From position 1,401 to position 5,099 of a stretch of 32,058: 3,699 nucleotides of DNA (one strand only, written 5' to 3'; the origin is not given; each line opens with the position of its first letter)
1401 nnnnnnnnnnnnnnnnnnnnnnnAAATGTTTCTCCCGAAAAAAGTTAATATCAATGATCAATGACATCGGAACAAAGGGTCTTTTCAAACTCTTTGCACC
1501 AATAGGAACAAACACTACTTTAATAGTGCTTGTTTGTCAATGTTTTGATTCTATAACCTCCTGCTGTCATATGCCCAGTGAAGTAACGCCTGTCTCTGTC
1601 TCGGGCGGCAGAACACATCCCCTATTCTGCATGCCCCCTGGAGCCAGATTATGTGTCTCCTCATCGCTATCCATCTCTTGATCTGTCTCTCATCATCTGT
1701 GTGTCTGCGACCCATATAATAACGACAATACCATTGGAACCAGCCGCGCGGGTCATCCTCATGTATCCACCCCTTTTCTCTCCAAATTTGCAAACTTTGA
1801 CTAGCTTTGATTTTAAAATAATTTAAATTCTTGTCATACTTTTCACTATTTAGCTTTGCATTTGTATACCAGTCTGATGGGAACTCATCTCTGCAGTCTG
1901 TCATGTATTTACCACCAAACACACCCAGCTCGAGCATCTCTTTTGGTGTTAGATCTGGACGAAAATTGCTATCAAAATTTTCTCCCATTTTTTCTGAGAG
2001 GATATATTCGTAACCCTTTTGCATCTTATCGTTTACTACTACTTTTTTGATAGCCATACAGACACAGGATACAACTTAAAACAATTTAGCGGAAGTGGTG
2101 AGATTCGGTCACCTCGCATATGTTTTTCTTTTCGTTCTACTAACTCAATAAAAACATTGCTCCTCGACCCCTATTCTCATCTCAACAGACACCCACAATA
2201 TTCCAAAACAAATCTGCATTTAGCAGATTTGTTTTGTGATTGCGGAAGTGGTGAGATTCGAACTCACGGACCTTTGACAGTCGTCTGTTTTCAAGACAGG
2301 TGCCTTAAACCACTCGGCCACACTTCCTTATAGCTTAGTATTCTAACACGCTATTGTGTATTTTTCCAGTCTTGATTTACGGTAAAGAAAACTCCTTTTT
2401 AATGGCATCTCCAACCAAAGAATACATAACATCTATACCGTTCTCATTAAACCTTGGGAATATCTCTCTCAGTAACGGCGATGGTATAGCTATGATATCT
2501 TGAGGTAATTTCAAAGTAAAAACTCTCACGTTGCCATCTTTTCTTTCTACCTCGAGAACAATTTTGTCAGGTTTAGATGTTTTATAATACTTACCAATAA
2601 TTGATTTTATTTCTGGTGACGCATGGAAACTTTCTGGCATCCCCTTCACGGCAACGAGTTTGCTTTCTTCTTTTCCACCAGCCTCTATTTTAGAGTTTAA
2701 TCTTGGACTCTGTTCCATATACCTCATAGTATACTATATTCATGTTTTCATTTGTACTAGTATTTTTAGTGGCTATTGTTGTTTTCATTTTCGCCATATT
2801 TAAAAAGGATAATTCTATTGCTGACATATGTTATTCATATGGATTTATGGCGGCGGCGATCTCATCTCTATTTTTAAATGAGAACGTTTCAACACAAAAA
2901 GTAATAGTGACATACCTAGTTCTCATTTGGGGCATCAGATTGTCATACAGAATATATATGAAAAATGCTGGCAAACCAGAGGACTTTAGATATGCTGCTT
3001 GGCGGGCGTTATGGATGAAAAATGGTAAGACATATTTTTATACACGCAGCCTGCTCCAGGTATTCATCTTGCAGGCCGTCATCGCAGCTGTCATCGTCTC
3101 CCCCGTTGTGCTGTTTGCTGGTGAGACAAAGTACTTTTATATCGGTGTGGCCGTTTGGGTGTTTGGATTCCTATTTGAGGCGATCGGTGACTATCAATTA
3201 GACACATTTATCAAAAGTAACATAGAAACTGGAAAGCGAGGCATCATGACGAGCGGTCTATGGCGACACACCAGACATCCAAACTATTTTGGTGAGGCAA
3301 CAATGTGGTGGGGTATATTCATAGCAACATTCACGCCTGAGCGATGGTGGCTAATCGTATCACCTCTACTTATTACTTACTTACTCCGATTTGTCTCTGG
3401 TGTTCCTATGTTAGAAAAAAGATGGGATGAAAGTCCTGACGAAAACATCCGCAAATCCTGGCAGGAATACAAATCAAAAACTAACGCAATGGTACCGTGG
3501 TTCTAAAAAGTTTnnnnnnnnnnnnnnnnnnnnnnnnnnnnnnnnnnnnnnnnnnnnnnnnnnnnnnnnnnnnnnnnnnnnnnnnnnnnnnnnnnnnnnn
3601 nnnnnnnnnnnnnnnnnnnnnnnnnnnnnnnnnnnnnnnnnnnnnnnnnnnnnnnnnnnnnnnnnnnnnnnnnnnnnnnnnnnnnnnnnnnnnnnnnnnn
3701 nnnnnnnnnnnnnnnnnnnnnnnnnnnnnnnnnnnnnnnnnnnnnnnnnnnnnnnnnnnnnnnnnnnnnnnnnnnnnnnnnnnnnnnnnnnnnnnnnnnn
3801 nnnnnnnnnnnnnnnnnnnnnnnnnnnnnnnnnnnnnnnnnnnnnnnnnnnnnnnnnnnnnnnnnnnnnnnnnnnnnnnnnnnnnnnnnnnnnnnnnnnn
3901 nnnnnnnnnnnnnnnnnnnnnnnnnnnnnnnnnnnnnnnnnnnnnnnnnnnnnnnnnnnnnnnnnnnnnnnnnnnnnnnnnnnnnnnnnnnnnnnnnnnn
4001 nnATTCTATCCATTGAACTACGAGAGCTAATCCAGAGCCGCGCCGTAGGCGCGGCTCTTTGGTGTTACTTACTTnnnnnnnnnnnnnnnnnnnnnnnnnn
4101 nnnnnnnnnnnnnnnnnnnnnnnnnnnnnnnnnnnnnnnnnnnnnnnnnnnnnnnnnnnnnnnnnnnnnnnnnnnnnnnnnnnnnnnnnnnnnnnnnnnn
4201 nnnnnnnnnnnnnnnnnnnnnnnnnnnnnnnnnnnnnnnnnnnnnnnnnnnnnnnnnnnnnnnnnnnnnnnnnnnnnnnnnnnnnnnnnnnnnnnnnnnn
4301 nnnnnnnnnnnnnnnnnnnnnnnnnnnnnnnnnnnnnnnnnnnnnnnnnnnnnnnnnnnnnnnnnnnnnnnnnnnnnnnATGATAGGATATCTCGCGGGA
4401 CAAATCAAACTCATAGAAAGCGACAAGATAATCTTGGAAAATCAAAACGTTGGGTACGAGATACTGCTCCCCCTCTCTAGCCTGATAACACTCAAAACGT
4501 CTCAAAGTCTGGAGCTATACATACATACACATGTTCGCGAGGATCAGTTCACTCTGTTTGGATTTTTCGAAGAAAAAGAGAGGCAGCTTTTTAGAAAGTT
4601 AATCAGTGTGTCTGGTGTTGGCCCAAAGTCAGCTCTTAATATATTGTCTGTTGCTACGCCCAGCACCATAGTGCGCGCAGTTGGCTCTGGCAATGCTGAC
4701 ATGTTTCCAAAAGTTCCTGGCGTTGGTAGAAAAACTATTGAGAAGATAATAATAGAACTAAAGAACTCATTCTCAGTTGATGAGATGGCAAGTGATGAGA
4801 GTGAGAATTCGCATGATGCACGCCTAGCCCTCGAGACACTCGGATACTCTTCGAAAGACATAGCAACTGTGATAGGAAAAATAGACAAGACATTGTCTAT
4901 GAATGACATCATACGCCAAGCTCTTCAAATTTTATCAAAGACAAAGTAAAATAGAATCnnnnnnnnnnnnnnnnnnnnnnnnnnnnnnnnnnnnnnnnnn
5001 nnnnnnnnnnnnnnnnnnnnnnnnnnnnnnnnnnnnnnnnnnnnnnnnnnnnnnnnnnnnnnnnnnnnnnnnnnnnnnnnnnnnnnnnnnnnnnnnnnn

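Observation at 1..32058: Two expression grammars: leaderless backbone genes versus SD-led GC-rich cassettes that share the same -35/-10 consensus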

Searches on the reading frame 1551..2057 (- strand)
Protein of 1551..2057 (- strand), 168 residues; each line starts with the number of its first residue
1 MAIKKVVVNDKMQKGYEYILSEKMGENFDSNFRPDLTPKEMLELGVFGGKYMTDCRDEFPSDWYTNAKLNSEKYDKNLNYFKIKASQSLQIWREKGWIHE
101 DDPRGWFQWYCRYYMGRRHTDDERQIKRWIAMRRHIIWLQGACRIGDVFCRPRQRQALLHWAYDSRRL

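Call 8: search_protein_families(library=pfam, proteins=[window:1551-2057:-], max_evalue=0.01)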
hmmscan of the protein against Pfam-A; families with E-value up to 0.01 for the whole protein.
window:1551-2057:- (168 aa): 0 families

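Call 21: find_encoding_contigs(protein=window:1551-2057:-, flank=10000, max_places=4)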
Protein window:1551-2057:- (168 aa): no gene with exactly this product is on record in the collection.

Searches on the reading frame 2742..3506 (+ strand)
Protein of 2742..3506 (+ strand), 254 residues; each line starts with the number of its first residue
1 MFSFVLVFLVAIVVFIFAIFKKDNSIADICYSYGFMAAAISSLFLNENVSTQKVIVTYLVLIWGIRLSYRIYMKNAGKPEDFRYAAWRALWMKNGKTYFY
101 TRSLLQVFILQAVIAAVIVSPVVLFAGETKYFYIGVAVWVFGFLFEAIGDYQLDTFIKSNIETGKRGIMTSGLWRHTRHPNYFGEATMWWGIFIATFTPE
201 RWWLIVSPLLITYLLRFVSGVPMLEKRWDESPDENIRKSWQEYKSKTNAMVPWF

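Call 9: search_protein_families(library=pfam, proteins=[window:2742-3506:+], max_evalue=0.01)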
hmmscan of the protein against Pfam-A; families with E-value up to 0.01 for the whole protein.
window:2742-3506:+ (254 aa): 4 families
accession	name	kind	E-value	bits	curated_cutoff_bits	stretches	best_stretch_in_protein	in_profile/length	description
PF06966.17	DUF1295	-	1.9e-59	201.5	20.4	1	15-247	2-235/235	Protein of unknown function (DUF1295)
PF02544.21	Steroid_dh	-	1e-05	26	22.6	1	130-197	40-105/150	3-oxo-5-alpha-steroid 4-dehydrogenase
PF04191.18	PEMT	-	1.2e-05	26.1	25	1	149-219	28-93/105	Phospholipid methyltransferase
PF04140.19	ICMT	-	0.0017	19.2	24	1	166-199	33-66/95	Isoprenylcysteine carboxyl methyltransferase (ICMT) family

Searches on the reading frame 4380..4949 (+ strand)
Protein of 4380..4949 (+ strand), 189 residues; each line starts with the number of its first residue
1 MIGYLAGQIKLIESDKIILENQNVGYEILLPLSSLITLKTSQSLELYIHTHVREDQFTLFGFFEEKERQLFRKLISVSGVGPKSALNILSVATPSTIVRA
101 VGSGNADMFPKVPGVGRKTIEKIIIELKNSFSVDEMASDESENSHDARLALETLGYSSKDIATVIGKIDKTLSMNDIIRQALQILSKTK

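Call 9: search_protein_families(library=pfam, proteins=[window:4380-4949:+], max_evalue=0.01)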
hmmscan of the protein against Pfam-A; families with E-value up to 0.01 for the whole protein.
window:4380-4949:+ (189 aa): 6 families
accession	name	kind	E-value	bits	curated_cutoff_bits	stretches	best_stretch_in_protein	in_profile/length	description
PF01330.27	RuvA_N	-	1.4e-18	67.1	23.6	1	1-61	1-61/61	RuvA N terminal domain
PF14520.12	HHH_5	-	3.4e-14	53.5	27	1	71-128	1-56/57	Helix-hairpin-helix domain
PF07499.19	RuvA_C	-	1e-11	45.6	24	1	144-186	3-47/47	RuvA, C-terminal domain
PF00633.29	HHH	-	2.3e-06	27.6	24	0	111-124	15-28/30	Helix-hairpin-helix motif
PF01367.25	5_3_exonuc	-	0.0011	19.8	40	0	105-176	16-88/97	5'-3' exonuclease, C-terminal SAM fold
PF21176.3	RecR_HhH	-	0.0044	17.3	27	0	69-85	3-19/45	RecR, helix-hairpin-helix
